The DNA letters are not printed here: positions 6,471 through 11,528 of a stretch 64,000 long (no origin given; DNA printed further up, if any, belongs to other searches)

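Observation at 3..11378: Two giant genes of more than 11 kb in tandem with a 4-nt gap: a T/G/S-rich CBM-bearing protein and a Kelch propeller protein of more than 20 repeats.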

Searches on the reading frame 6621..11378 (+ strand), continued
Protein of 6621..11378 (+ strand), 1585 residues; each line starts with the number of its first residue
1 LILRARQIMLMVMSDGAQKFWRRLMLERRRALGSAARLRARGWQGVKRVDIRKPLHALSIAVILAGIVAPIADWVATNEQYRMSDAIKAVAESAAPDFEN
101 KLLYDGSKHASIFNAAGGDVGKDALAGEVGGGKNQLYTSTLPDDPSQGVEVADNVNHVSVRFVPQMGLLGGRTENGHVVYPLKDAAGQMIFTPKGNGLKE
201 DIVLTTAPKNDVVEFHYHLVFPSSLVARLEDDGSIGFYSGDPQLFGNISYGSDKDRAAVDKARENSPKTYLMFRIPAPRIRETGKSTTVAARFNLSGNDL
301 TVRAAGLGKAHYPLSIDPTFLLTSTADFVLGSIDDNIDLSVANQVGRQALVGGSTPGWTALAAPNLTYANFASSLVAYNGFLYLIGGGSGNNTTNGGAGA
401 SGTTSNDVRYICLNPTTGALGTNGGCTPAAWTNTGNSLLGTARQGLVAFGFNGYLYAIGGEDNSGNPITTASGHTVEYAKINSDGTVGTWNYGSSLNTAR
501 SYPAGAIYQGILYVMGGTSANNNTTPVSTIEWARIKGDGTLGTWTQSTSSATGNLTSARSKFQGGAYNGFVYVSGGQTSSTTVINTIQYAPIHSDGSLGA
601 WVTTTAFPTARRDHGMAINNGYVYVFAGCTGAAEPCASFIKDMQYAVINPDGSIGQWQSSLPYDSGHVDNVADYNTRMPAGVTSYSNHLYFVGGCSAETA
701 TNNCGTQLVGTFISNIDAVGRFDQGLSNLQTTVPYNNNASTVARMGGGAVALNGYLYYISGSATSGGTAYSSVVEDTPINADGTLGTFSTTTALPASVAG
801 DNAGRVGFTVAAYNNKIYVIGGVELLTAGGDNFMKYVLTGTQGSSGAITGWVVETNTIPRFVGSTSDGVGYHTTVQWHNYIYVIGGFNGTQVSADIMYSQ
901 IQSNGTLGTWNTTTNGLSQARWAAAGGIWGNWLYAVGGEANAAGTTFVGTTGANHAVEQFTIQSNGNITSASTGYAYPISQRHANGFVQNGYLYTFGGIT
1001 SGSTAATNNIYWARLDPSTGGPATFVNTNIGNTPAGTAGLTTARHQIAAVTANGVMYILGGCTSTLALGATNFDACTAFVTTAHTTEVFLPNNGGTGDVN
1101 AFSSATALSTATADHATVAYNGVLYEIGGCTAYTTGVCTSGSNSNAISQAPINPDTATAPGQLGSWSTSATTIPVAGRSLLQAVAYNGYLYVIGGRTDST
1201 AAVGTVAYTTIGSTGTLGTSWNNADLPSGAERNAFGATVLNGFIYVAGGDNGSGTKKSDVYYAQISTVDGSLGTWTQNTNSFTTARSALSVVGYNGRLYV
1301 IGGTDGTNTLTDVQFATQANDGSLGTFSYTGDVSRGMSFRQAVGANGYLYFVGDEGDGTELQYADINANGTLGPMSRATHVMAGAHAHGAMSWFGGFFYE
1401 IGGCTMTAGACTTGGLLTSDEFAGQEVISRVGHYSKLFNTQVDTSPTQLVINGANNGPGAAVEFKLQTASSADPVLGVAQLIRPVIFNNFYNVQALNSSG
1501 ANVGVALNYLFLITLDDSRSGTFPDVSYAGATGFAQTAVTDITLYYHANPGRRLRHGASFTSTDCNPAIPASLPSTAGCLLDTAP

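Call 18: find_homologous_proteins(query=window:6645-11375:+, max_evalue=0.00001)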
Query window:6645-11375:+ (1577 aa): 466 proteins with E <= 0.00001 among 8000 candidates; the best 120 are listed.
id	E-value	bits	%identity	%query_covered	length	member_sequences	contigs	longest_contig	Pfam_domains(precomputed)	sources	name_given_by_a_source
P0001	0.0e+0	3527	100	100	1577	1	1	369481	PF24681.2,PF13415.13,PF24981.2,PF01344.32,PF25210.2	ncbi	-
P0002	0.0e+0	2288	69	98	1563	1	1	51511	PF13964.13,PF24681.2,PF13415.13,PF24981.2,PF01344.32,PF25210.2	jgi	jgi:hypothetical protein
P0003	0.0e+0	2279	68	99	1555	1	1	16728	PF13964.13,PF24681.2,PF13415.13,PF24981.2,PF01344.32,PF25210.2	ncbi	-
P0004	0.0e+0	2208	66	99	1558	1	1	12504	PF24681.2,PF13415.13,PF24981.2,PF01344.32,PF25210.2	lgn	-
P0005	0.0e+0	2200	67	98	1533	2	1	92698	PF13964.13,PF24681.2,PF13415.13,PF24981.2,PF01344.32,PF25210.2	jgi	jgi:hypothetical protein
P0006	0.0e+0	2053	61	100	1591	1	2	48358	PF24681.2,PF13415.13,PF24981.2,PF01344.32,PF25210.2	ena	-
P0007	0.0e+0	2041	63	98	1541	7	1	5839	PF13964.13,PF24681.2,PF13415.13,PF24981.2,PF01344.32,PF25210.2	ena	-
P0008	0.0e+0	1830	57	99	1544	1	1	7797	PF13964.13,PF24681.2,PF13415.13,PF24981.2,PF01344.32,PF25210.2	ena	-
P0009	0.0e+0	1799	60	51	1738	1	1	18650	PF13964.13,PF24681.2,PF13415.13,PF24981.2,PF01344.32,PF25210.2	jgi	jgi:hypothetical protein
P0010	0.0e+0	1771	64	51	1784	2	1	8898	PF07646.22,PF24681.2,PF13415.13,PF24981.2,PF01344.32,PF25210.2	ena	-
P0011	0.0e+0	1719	55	100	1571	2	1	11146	PF07646.22,PF24681.2,PF13415.13,PF24981.2,PF01344.32,PF25210.2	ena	-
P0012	0.0e+0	1683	58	52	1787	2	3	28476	PF24681.2,PF13415.13,PF24981.2,PF01344.32,PF25210.2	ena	-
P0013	0.0e+0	1674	57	51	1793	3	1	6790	PF24681.2,PF13415.13,PF24981.2,PF01344.32,PF25210.2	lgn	-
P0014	0.0e+0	1673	59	51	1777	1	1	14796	PF24681.2,PF13415.13,PF24981.2,PF01344.32,PF25210.2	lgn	-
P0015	0.0e+0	1631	58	50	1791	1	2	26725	PF24681.2,PF13415.13,PF24981.2,PF01344.32,PF25210.2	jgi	jgi:hypothetical protein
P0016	0.0e+0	1620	53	98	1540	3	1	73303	PF07646.22,PF24681.2,PF13415.13,PF24981.2,PF01344.32,PF25210.2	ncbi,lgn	-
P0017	0.0e+0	1590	51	51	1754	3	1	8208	PF07646.22,PF13964.13,PF24681.2,PF13415.13,PF24981.2,PF01344.32,PF25210.2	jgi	jgi:hypothetical protein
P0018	0.0e+0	1587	53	97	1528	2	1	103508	PF07646.22,PF24681.2,PF13415.13,PF24981.2,PF01344.32,PF25210.2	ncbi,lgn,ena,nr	ncbi:MAG TPA: hypothetical protein VMT30_00200 [Candidatus Saccharimonadia bacterium]|nr:hypothetica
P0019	0.0e+0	1555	51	99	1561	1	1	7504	PF24681.2,PF13415.13,PF24981.2,PF01344.32,PF25210.2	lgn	-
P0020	0.0e+0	1544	52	100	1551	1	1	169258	PF13964.13,PF24681.2,PF13415.13,PF24981.2,PF01344.32,PF25210.2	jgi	jgi:hypothetical protein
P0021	0.0e+0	1487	52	52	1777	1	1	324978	PF13964.13,PF13415.13,PF01344.32,PF25210.2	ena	-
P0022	0.0e+0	1458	50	51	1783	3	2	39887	PF13415.13,PF01344.32,PF25210.2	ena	-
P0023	0.0e+0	1453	57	46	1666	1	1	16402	PF24996.1,PF13964.13,PF24681.2,PF13415.13,PF24981.2,PF01344.32,PF25210.2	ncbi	-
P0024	0.0e+0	1309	46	100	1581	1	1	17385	PF07646.22,PF24681.2,PF13415.13,PF01344.32,PF25210.2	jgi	jgi:hypothetical protein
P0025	0.0e+0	1308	47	99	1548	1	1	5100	PF24681.2,PF13415.13,PF24981.2,PF01344.32,PF25210.2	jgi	jgi:hypothetical protein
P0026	0.0e+0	1058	42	98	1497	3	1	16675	PF24681.2,PF13415.13,PF24981.2,PF01344.32,PF25210.2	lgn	-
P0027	3.5e-289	981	42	98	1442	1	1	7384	PF24996.1,PF13964.13,PF24681.2,PF13415.13,PF01344.32,PF25210.2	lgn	-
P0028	4.2e-274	931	38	98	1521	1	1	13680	PF24681.2,PF13415.13,PF24981.2,PF01344.32,PF25210.2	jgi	jgi:hypothetical protein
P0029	1.4e-259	883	38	99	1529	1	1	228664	PF13964.13,PF24681.2,PF13415.13,PF24981.2,PF01344.32,PF25210.2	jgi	jgi:N-acetylneuraminic acid mutarotase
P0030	6.6e-245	834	37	99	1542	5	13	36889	PF24681.2,PF13415.13,PF01344.32,PF25210.2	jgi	jgi:hypothetical protein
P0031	3.8e-241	822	37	98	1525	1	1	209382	PF24681.2,PF13415.13,PF24981.2,PF01344.32,PF25210.2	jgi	jgi:hypothetical protein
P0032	6.0e-241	821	38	97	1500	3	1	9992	PF24681.2,PF13415.13,PF24981.2,PF01344.32,PF25210.2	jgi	-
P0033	5.8e-237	808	36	99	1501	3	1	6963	PF24681.2,PF13415.13,PF24981.2,PF01344.32,PF25210.2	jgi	jgi:hypothetical protein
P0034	1.1e-236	807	37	99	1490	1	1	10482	PF07646.22,PF24681.2,PF13415.13,PF01344.32,PF25210.2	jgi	jgi:hypothetical protein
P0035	2.9e-234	799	34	96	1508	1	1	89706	PF07646.22,PF13964.13,PF24681.2,PF13415.13,PF24981.2,PF01344.32,PF25210.2,PF04500.23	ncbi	-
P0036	3.3e-233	795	37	99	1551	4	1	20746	PF07646.22,PF13415.13,PF01344.32,PF25210.2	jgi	jgi:hypothetical protein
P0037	8.6e-232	791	37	99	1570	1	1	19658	PF24681.2,PF13415.13,PF01344.32,PF25210.2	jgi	jgi:hypothetical protein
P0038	6.7e-229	781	36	99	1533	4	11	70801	PF24681.2,PF13415.13,PF01344.32,PF25210.2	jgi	jgi:hypothetical protein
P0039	8.4e-229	781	36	98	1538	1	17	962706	PF24681.2,PF13415.13,PF01344.32,PF25210.2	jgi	jgi:hypothetical protein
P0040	1.5e-223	763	38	88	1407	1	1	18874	PF24681.2,PF13415.13,PF24981.2,PF01344.32,PF25210.2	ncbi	-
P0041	4.8e-223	762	35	99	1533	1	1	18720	PF13415.13,PF01344.32,PF25210.2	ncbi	-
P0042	1.8e-216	740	30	82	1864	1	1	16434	PF13964.13,PF24681.2,PF13415.13,PF24981.2,PF01344.32,PF25210.2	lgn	-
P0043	9.0e-214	731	33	95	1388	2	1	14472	PF24996.1,PF13964.13,PF24681.2,PF13415.13,PF24981.2,PF01344.32,PF25210.2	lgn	-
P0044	1.4e-213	730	33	97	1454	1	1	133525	PF07646.22,PF13964.13,PF24681.2,PF13415.13,PF04239.18,PF24981.2,PF01344.32,PF25210.2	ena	-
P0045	3.2e-206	706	33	98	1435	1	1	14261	PF07646.22,PF13964.13,PF24681.2,PF13415.13,PF24981.2,PF01344.32,PF25210.2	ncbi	-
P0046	4.1e-201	689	32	96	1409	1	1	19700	PF07646.22,PF13964.13,PF24681.2,PF13854.13,PF13415.13,PF24981.2,PF23197.2,PF01344.32,PF25210.2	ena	-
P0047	3.7e-200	686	31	89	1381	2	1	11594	PF24996.1,PF07646.22,PF13964.13,PF24681.2,PF13415.13,PF24981.2,PF01344.32,PF25210.2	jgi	jgi:N-acetylneuraminic acid mutarotase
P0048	2.7e-198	680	31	84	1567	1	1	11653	PF07646.22,PF13964.13,PF24681.2,PF13415.13,PF24981.2,PF01344.32,PF25210.2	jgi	jgi:hypothetical protein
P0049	9.2e-195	668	31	84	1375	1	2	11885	PF24996.1,PF13964.13,PF24681.2,PF13415.13,PF04239.18,PF24981.2,PF01344.32,PF25210.2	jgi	jgi:hypothetical protein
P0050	1.7e-193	664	30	86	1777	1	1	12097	PF07646.22,PF13964.13,PF24681.2,PF13415.13,PF04239.18,PF24981.2,PF01344.32,PF25210.2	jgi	jgi:N-acetylneuraminic acid mutarotase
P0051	3.0e-192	660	31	98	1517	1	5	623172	PF13964.13,PF24681.2,PF13415.13,PF01344.32,PF25210.2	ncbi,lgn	-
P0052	3.4e-192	660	31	74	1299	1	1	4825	PF13964.13,PF24681.2,PF13415.13,PF04239.18,PF24981.2,PF01344.32,PF25210.2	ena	-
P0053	1.4e-191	657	32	96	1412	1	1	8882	PF24996.1,PF13964.13,PF24681.2,PF13415.13,PF24981.2,PF23197.2,PF01344.32,PF25210.2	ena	-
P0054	4.3e-187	643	32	98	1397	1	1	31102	PF13964.13,PF24681.2,PF13415.13,PF04239.18,PF24981.2,PF01344.32,PF25210.2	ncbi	ncbi:MAG: hypothetical protein ABIR37_03170 [Candidatus Saccharimonadales bacterium]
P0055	2.6e-185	637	30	81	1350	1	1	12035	PF13964.13,PF24681.2,PF13415.13,PF24981.2,PF01344.32,PF25210.2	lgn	-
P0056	5.2e-185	636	31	98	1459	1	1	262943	PF24996.1,PF07646.22,PF13964.13,PF24681.2,PF13415.13,PF24981.2,PF01344.32,PF25210.2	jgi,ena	-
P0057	6.8e-185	635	32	81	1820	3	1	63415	PF24996.1,PF07646.22,PF13964.13,PF24681.2,PF13854.13,PF13415.13,PF00200.29,PF25852.1,PF24981.2,PF01344.32,PF25210.2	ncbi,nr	ncbi:MAG TPA: hypothetical protein P5147_27340, partial [Myxococcota bacterium]|nr:hypothetical prot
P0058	8.0e-183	628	35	96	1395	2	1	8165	PF13964.13,PF24681.2,PF13415.13,PF24981.2,PF01344.32,PF25210.2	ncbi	-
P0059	1.3e-182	628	31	98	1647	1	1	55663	PF13964.13,PF24681.2,PF13415.13,PF13385.14,PF01344.32,PF25210.2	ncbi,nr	ncbi:hypothetical protein EYC59_03020 [Candidatus Saccharibacteria bacterium]|nr:MAG: hypothetical p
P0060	1.2e-181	625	32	96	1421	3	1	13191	PF07646.22,PF13418.13,PF13964.13,PF24681.2,PF13415.13,PF24981.2,PF01344.32,PF25210.2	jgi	jgi:N-acetylneuraminic acid mutarotase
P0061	7.8e-180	619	34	98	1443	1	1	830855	PF24996.1,PF13964.13,PF24681.2,PF13415.13,PF24981.2,PF01344.32,PF25210.2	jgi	jgi:N-acetylneuraminic acid mutarotase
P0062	1.9e-179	617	32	96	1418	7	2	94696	PF24996.1,PF13964.13,PF24681.2,PF13415.13,PF24981.2,PF01344.32,PF25210.2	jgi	jgi:hypothetical protein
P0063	5.6e-179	616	32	95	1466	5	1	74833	PF24996.1,PF13964.13,PF24681.2,PF13415.13,PF24981.2,PF01344.32,PF25210.2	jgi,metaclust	metaclust:\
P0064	1.6e-178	614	30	98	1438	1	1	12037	PF07646.22,PF13964.13,PF24681.2,PF13854.13,PF13415.13,PF24981.2,PF01344.32,PF25210.2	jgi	jgi:hypothetical protein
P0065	5.1e-176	606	32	95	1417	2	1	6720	PF24996.1,PF13964.13,PF24681.2,PF13415.13,PF24981.2,PF01344.32,PF25210.2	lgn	-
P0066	6.9e-176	606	34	97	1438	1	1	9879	PF13964.13,PF24681.2,PF13415.13,PF24981.2,PF01344.32,PF25210.2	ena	-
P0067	7.8e-175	602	30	97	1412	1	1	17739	PF24996.1,PF07646.22,PF13964.13,PF24681.2,PF13415.13,PF24981.2,PF01344.32,PF25210.2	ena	-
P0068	1.8e-173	598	32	96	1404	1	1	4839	PF24996.1,PF07646.22,PF13964.13,PF24681.2,PF13415.13,PF24981.2,PF01344.32,PF25210.2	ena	-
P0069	9.0e-172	592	30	86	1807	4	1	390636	PF13964.13,PF24681.2,PF13415.13,PF24981.2,PF01344.32,PF25210.2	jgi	jgi:hypothetical protein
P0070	9.5e-170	585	29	98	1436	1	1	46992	PF13964.13,PF24681.2,PF13415.13,PF24981.2,PF01344.32,PF25210.2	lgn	-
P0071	2.6e-169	584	32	97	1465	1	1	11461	PF24996.1,PF13418.13,PF13964.13,PF24681.2,PF13415.13,PF24981.2,PF01344.32,PF25210.2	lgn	-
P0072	8.1e-169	582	31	98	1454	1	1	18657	PF07646.22,PF13964.13,PF24681.2,PF13415.13,PF04239.18,PF24981.2,PF01344.32,PF25210.2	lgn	-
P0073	3.3e-168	580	33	92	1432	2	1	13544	PF24996.1,PF13964.13,PF24681.2,PF13415.13,PF24981.2,PF01344.32,PF25210.2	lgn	-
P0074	1.0e-167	578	32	96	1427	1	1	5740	PF24996.1,PF13418.13,PF13964.13,PF24681.2,PF13415.13,PF24981.2,PF01344.32,PF25210.2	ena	-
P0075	1.9e-166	574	31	99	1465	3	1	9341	PF24996.1,PF13964.13,PF24681.2,PF13415.13,PF24981.2,PF01344.32,PF25210.2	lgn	-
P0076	5.1e-166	573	32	97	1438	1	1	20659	PF24996.1,PF07646.22,PF13964.13,PF24681.2,PF13415.13,PF24981.2,PF23197.2,PF01344.32,PF25210.2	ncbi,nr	ncbi:MAG TPA: hypothetical protein VN081_04240 [Dongiaceae bacterium]|nr:hypothetical protein [Dongi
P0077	6.8e-166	572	30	89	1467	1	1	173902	PF13964.13,PF24681.2,PF13415.13,PF24981.2,PF01344.32,PF25210.2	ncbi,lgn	-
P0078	5.8e-165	569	31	95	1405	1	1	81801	PF13418.13,PF13964.13,PF24681.2,PF13415.13,PF24981.2,PF01344.32,PF25210.2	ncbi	-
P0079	1.4e-164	568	32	98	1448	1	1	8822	PF13964.13,PF24681.2,PF13415.13,PF24981.2,PF01344.32,PF25210.2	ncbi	-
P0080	4.1e-164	566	31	98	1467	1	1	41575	PF13964.13,PF24681.2,PF13415.13,PF24981.2,PF01344.32,PF25210.2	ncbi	-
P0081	4.8e-164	566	32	90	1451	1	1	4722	PF13418.13,PF13964.13,PF24681.2,PF13415.13,PF04239.18,PF24981.2,PF01344.32,PF25210.2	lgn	-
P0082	6.4e-163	563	32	99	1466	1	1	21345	PF24996.1,PF13964.13,PF24681.2,PF13415.13,PF24981.2,PF01344.32,PF25210.2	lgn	-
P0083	8.1e-163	562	33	84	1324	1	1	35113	PF07646.22,PF13964.13,PF24681.2,PF13854.13,PF13415.13,PF24981.2,PF01344.32,PF25210.2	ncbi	-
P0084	1.4e-162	561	31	95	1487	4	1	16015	PF07646.22,PF13964.13,PF24681.2,PF13415.13,PF24981.2,PF01344.32,PF25210.2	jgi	jgi:hypothetical protein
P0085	4.4e-162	560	31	86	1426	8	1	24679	PF07646.22,PF13964.13,PF24681.2,PF13415.13,PF24981.2,PF01344.32,PF25210.2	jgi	jgi:N-acetylneuraminic acid mutarotase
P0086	1.1e-161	558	30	82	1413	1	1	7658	PF07646.22,PF13964.13,PF24681.2,PF13415.13,PF24981.2,PF01344.32,PF25210.2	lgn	-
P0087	2.6e-161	557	30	97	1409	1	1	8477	PF24996.1,PF07646.22,PF13964.13,PF24681.2,PF13415.13,PF24981.2,PF01344.32,PF25210.2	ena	-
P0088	1.3e-160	555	32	97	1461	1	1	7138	PF24681.2,PF13415.13,PF24981.2,PF01344.32,PF25210.2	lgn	-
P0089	1.5e-160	555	32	91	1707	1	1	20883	PF24996.1,PF13964.13,PF24681.2,PF13415.13,PF24981.2,PF01344.32,PF25210.2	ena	-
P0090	2.2e-160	554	30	96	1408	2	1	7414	PF13964.13,PF24681.2,PF13415.13,PF24981.2,PF01344.32,PF25210.2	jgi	jgi:hypothetical protein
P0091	3.2e-159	550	32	94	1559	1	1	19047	PF24996.1,PF13964.13,PF24681.2,PF13854.13,PF13415.13,PF24981.2,PF01344.32,PF25210.2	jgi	jgi:hypothetical protein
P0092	3.6e-158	547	33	80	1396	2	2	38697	PF13964.13,PF24681.2,PF13415.13,PF24981.2,PF01344.32,PF25210.2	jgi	jgi:hypothetical protein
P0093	5.2e-157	543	31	96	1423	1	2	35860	PF13964.13,PF24681.2,PF13415.13,PF24981.2,PF01344.32,PF25210.2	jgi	jgi:hypothetical protein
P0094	9.4e-156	539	31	98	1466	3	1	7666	PF07646.22,PF13964.13,PF24681.2,PF13415.13,PF24981.2,PF01344.32,PF25210.2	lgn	-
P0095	1.2e-155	538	32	98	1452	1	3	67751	PF24996.1,PF13964.13,PF24681.2,PF13415.13,PF24981.2,PF01344.32,PF25210.2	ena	-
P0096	2.3e-155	537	31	95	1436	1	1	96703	PF13964.13,PF24681.2,PF13415.13,PF24981.2,PF01344.32,PF25210.2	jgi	-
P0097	3.5e-155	537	33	85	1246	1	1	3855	PF13964.13,PF24681.2,PF24981.2,PF01344.32,PF25210.2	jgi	jgi:hypothetical protein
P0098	5.5e-155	536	33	95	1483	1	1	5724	PF24681.2,PF13415.13,PF24981.2,PF01344.32,PF25210.2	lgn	-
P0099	9.7e-155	535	31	97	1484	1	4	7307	PF24681.2,PF13415.13,PF24981.2,PF01344.32,PF25210.2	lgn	-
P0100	1.3e-154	535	30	97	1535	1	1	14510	PF24996.1,PF24681.2,PF13415.13,PF24981.2,PF01344.32,PF25210.2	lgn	-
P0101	2.0e-154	534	29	98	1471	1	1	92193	PF13964.13,PF24681.2,PF13415.13,PF24981.2,PF01344.32,PF25210.2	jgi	jgi:hypothetical protein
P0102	2.4e-154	534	32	95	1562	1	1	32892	PF24681.2,PF13415.13,PF24981.2,PF01344.32,PF25210.2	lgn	-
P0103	1.0e-153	532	32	99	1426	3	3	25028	PF13964.13,PF24681.2,PF13415.13,PF01344.32,PF25210.2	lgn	-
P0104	1.0e-153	532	30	98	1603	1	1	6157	PF24681.2,PF13415.13,PF24981.2,PF01344.32,PF25210.2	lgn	-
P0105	2.3e-153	531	30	98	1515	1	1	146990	PF24681.2,PF13415.13,PF01344.32,PF25210.2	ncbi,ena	-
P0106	3.8e-153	530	32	98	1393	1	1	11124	PF13964.13,PF24681.2,PF24981.2,PF01344.32,PF25210.2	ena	-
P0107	6.8e-153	529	31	96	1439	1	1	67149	PF24681.2,PF13415.13,PF24981.2,PF01344.32,PF25210.2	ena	-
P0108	1.0e-152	529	30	83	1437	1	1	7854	PF13964.13,PF24681.2,PF13415.13,PF24981.2,PF01344.32,PF25210.2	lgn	-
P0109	1.2e-152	529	30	86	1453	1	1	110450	PF07646.22,PF13964.13,PF24681.2,PF13854.13,PF13415.13,PF24981.2,PF01344.32,PF25210.2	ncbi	-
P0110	4.3e-152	527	32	97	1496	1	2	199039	PF13964.13,PF24681.2,PF13415.13,PF24981.2,PF01344.32,PF25210.2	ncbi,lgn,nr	ncbi:MAG TPA: hypothetical protein VLF69_00770 [Candidatus Saccharimonadales bacterium]|nr:hypotheti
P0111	4.6e-152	527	31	97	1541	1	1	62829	PF24681.2,PF13854.13,PF13415.13,PF24981.2,PF01344.32,PF25210.2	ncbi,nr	ncbi:hypothetical protein HZB74_00710 [Candidatus Saccharibacteria bacterium]|nr:hypothetical protei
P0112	3.1e-151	524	31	95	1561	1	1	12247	PF13964.13,PF24681.2,PF13415.13,PF24981.2,PF01344.32,PF25210.2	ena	-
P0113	3.5e-151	524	28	85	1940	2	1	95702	PF13964.13,PF24681.2,PF13415.13,PF01344.32,PF25210.2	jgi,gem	-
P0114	1.1e-150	522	31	95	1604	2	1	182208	PF13964.13,PF24681.2,PF13415.13,PF23197.2,PF01344.32,PF25210.2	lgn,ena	-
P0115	2.0e-150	521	33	89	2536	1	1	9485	PF07646.22,PF13964.13,PF24681.2,PF13415.13,PF04239.18,PF24981.2,PF01344.32,PF25210.2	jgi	jgi:hypothetical protein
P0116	1.5e-149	518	31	89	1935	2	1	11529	PF24681.2,PF13415.13,PF24981.2,PF25788.3,PF01344.32,PF25210.2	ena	-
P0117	1.5e-149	518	31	87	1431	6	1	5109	PF13964.13,PF24681.2,PF13415.13,PF24981.2,PF01344.32,PF25210.2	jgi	jgi:hypothetical protein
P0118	1.7e-149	518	35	51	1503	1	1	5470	PF13964.13,PF24681.2,PF13415.13,PF24981.2,PF01344.32,PF25210.2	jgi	jgi:hypothetical protein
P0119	2.0e-149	518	30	98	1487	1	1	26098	PF24996.1,PF13964.13,PF24681.2,PF13854.13,PF13415.13,PF24981.2,PF01344.32,PF25210.2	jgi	jgi:hypothetical protein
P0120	2.7e-149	517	31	72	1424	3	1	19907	PF24996.1,PF13964.13,PF24681.2,PF13415.13,PF01344.32,PF25210.2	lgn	-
